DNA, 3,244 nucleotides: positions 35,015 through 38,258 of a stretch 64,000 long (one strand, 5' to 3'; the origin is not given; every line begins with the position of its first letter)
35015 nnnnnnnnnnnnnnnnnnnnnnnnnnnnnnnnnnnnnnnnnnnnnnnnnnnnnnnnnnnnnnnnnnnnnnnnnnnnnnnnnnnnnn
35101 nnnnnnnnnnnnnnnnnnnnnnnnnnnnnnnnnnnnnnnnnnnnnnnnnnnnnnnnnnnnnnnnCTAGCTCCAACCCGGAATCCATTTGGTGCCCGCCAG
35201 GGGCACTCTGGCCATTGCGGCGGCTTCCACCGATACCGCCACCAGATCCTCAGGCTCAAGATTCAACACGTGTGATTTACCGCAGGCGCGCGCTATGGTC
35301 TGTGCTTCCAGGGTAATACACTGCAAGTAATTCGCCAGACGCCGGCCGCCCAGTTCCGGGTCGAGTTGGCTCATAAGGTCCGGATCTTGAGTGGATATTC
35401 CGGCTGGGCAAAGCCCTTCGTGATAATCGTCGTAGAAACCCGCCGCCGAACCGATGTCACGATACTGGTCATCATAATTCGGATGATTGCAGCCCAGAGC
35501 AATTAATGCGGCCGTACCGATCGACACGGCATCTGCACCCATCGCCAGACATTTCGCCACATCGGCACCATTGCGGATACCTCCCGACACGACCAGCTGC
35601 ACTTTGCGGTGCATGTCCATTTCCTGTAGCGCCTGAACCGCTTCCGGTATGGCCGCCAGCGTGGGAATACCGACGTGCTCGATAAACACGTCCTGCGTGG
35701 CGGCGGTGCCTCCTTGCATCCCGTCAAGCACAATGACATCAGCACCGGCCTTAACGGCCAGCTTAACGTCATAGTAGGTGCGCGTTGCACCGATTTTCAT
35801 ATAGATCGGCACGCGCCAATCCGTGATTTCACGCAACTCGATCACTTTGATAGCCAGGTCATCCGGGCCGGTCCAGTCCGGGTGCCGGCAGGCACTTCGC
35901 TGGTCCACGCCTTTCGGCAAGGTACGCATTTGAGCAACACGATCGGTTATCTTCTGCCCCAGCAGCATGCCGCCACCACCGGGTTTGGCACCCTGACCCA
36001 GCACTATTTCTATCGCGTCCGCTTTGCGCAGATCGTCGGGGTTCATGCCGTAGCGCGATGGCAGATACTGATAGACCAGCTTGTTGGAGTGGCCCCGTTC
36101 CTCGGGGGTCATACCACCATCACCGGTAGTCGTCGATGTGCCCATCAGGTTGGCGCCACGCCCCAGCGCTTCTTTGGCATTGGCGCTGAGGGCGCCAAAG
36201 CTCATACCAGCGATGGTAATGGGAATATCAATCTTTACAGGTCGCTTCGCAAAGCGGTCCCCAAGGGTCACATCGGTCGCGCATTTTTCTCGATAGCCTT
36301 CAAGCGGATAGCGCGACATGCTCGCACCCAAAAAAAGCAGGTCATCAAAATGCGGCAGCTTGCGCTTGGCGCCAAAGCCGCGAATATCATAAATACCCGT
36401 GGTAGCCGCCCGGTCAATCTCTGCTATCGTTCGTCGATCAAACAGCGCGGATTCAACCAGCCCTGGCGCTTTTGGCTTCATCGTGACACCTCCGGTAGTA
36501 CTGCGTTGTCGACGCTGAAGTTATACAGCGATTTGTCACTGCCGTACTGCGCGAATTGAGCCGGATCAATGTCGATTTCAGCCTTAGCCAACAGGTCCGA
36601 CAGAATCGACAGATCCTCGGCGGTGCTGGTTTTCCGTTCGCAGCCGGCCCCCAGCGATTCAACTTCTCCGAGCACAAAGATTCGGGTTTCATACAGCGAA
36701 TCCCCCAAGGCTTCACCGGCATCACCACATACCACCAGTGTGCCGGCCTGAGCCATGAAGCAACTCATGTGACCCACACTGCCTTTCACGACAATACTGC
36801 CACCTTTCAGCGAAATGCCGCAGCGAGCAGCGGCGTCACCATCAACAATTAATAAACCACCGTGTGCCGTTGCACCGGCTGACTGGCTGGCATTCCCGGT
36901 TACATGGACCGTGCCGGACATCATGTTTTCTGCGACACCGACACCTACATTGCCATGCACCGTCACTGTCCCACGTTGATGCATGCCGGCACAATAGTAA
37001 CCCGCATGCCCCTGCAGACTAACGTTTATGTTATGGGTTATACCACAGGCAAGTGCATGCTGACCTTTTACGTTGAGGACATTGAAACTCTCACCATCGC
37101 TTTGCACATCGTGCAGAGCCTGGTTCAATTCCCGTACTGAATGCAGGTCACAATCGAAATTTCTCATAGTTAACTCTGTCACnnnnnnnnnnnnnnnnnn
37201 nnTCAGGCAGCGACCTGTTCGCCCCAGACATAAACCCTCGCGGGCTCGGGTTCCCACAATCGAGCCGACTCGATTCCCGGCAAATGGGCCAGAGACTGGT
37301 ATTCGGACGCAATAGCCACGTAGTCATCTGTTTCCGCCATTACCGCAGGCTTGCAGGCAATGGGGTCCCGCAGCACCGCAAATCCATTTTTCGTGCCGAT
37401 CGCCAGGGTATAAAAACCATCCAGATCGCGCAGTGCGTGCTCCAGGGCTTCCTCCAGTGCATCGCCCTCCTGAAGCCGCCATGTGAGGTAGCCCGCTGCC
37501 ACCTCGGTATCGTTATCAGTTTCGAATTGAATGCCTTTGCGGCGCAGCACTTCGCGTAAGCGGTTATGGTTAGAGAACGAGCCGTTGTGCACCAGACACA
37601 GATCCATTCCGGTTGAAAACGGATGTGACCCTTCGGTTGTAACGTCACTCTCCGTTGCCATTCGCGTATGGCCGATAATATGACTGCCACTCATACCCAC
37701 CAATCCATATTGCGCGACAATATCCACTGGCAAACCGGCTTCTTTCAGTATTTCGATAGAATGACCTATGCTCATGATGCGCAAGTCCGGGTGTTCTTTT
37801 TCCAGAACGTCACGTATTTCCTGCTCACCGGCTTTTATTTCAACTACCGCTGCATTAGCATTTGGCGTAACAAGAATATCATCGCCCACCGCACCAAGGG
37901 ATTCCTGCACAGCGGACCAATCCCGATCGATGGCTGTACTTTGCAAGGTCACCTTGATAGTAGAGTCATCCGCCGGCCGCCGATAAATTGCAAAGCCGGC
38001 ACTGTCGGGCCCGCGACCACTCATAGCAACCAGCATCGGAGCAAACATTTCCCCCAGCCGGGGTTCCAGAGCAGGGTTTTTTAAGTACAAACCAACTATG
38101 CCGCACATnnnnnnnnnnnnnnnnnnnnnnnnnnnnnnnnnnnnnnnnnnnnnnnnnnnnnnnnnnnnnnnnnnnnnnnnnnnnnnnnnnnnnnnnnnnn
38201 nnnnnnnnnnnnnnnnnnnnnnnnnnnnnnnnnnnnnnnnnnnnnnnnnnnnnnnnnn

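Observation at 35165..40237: gmaS-mgsABC-like gamma-glutamylation cluster without the N-methylglutamate dehydrogenase genes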

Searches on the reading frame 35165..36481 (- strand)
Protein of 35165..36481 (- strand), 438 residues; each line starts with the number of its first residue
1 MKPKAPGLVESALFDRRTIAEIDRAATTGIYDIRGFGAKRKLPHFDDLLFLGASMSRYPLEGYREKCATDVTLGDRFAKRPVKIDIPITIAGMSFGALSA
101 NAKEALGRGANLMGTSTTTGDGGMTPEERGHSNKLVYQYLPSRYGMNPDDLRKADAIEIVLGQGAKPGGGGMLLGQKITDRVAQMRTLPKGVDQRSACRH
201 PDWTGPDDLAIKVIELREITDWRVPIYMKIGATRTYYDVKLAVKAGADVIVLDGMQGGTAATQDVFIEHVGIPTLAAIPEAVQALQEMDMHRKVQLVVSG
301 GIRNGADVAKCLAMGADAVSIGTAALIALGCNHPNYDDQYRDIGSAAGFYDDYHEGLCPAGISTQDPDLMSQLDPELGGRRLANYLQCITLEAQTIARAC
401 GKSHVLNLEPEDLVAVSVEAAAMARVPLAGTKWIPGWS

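Call 3: search_protein_families(library=ncbifam, proteins=[window:35165-36481:-])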
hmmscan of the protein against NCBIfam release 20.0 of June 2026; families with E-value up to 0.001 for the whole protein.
window:35165-36481:- (438 aa): 23 families
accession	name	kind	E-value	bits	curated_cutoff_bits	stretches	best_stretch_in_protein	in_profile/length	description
NF008730.0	PRK11750.1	equivalog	3e-43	147.5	1047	1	90-333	863-1107/1490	glutamate synthase large subunit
TIGR02151.1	IPP_isom_2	equivalog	4.6e-09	35.7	281.3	1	267-327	239-293/338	type 2 isopentenyl-diphosphate Delta-isomerase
TIGR03966.1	actino_HemFlav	equivalog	5.7e-09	35.2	470.85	1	222-332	246-341/385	pre-mycofactocin synthase MftD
TIGR01302.1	IMP_dehydrog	equivalog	2.8e-08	33.1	481.5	1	224-323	264-357/450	IMP dehydrogenase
NF008398.0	PRK11197.1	subfamily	4.7e-08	32.2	376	1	235-331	255-338/381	L-lactate dehydrogenase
TIGR02708.1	L_lactate_ox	equivalog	9.5e-08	31.4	645.5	1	260-329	248-319/367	L-lactate oxidase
TIGR01304.1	IMP_DH_rel_2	equivalog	3e-07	30.1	342.1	1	225-324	185-285/365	GuaB3 family IMP dehydrogenase-related protein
NF033901.1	L_lactate_LldD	exception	6.7e-07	28.7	550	1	222-331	244-338/377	FMN-dependent L-lactate dehydrogenase LldD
NF005574.0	PRK07259.1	equivalog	8.5e-07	28.2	269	1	223-327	160-271/304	dihydroorotate dehydrogenase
TIGR03151.1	enACPred_II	equivalog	1.3e-06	27.9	453.1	1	243-338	126-207/307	enoyl-[acyl-carrier-protein] reductase FabK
TIGR00735.1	hisF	equivalog_domain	3.6e-06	26.5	294.55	1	291-327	72-108/254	imidazole glycerol phosphate synthase subunit HisF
NF005311.0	PRK06843.1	equivalog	9e-06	24.8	779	1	243-323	212-286/404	inosine 5-monophosphate dehydrogenase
NF005869.0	PRK07807.1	equivalog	1.4e-05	24.3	549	1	221-323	264-360/479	GuaB1 family IMP dehydrogenase-related protein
TIGR01303.1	IMP_DH_rel_1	equivalog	2.1e-05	23.6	562.75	1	218-323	261-358/475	GuaB1 family IMP dehydrogenase-related protein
NF003198.0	PRK04169.1-2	subfamily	4.5e-05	22.7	247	1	289-325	193-229/249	geranylgeranylglyceryl/heptaprenylglyceryl phosphate synthase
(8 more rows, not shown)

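Call 4: search_protein_families(library=pfam, proteins=[window:35165-36481:-])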
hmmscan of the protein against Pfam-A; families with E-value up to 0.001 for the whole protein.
window:35165-36481:- (438 aa): 6 families
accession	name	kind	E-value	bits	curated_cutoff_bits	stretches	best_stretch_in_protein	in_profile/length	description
PF01645.23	Glu_synthase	-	7.2e-95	318.7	20.4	1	79-402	60-368/369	Conserved region in glutamate synthase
PF01070.24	FMN_dh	-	6.4e-15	55.5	24.9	1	219-333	213-313/350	FMN-dependent dehydrogenase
PF03060.21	NMO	-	1.5e-11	44.7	28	1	229-339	139-239/331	Nitronate monooxygenase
PF00478.31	IMPDH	-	7e-09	35.6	25.6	1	231-323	151-237/345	IMP dehydrogenase / GMP reductase domain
PF00977.27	His_biosynth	-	1.4e-05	25.1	23.6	1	282-326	62-106/228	Histidine biosynthesis protein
PF01729.25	QRPTase_C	-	0.00017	21.8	23.1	1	233-324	87-157/169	Quinolinate phosphoribosyl transferase, C-terminal domain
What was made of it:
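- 35165..36481 (-): mgsC, the FMN-binding glutamate-synthase-domain subunit, 438 aa. It overlaps mgsB by 4 nt. Pfam Glu_synthase, 318.7 bits (call 4).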

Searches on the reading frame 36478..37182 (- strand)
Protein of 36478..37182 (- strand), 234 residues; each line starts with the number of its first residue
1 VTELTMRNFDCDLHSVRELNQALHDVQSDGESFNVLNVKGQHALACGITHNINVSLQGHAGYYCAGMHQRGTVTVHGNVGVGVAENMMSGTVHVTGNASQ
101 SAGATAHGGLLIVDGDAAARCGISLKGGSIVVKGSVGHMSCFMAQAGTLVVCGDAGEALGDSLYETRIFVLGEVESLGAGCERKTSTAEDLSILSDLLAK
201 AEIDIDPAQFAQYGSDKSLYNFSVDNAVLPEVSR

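Call 3: search_protein_families(library=ncbifam, proteins=[window:36478-37182:-])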
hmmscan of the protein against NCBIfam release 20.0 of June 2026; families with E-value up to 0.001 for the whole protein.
window:36478-37182:- (234 aa): 2 families
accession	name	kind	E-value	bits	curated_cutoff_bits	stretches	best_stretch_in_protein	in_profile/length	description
TIGR03122.1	one_C_dehyd_C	equivalog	4e-20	72.2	130.65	1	53-191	82-227/260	formylmethanofuran dehydrogenase subunit C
NF042910.1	FMH_DH_FwdC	exception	1.4e-14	53.8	340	1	26-138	105-213/271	tungsten-dependent formylmethanofuran dehydrogenase subunit FwdC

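Call 4: search_protein_families(library=pfam, proteins=[window:36478-37182:-])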
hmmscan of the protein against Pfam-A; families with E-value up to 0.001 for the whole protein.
window:36478-37182:- (234 aa): 1 family
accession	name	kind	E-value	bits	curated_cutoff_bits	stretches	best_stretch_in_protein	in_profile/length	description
PF01493.24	GXGXG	-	2.4e-10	40.7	32.5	1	39-190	18-182/190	GXGXG motif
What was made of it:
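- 36478..37182 (-): mgsB, the GXGXG-motif (GltB C-terminal domain-like) subunit, 234 aa. Pfam GXGXG, 40.7 bits (call 4).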

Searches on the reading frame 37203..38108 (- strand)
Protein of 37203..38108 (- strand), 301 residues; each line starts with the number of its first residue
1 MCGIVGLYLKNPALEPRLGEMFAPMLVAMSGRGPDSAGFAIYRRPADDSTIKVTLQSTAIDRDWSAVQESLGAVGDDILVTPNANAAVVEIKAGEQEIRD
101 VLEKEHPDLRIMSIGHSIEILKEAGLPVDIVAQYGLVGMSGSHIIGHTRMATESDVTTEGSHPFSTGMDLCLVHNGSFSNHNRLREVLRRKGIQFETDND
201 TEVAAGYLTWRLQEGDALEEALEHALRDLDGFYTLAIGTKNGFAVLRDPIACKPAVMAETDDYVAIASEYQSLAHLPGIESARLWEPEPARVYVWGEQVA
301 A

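Call 3: search_protein_families(library=ncbifam, proteins=[window:37203-38108:-])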
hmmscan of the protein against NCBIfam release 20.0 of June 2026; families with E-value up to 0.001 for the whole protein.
window:37203-38108:- (301 aa): 7 families
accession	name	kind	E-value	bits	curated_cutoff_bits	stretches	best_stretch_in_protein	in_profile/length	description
NF001484.0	PRK00331.1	subfamily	7.9e-27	93.9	381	1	117-275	41-200/601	isomerizing glutamine--fructose-6-phosphate transaminase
TIGR01135.1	glmS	equivalog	3.8e-25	88.4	418.05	1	116-275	39-199/607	glutamine--fructose-6-phosphate transaminase (isomerizing)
TIGR01134.1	purF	equivalog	2.8e-22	79.7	350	1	116-274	39-200/432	amidophosphoribosyltransferase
TIGR01536.1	asn_synth_AEB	equivalog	2.2e-21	76.5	267.1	1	2-280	1-173/517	asparagine synthase (glutamine-hydrolyzing)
NF006949.0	PRK09431.1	equivalog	1.3e-13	50.4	499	1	140-275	41-167/554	asparagine synthase B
TIGR03104.1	trio_amidotrans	equivalog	1.5e-10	40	570.1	1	141-281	41-173/589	N-acetylglutaminylglutamine amidotransferase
TIGR03108.1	eps_aminotran_1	hypoth_equivalog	8.1e-08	31.4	816.9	1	146-280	47-173/628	XrtA/PEP-CTERM system amidotransferase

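Call 4: search_protein_families(library=pfam, proteins=[window:37203-38108:-])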
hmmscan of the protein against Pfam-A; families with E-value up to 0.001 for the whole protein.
window:37203-38108:- (301 aa): 2 families
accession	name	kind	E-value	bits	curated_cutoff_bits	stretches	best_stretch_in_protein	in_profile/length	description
PF13522.11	GATase_6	-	5e-19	69.1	27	1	140-269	9-130/130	Glutamine amidotransferase domain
PF13537.11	GATase_7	-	2.6e-17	63.4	25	1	147-274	1-122/123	Glutamine amidotransferase domain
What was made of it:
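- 37203..38108 (-): mgsA, the class-II (Ntn) glutamine-amidotransferase-like subunit of N-methylglutamate synthase, 301 aa, with N-terminal Met-Cys. Pfam GATase_6/GATase_7 (call 4).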
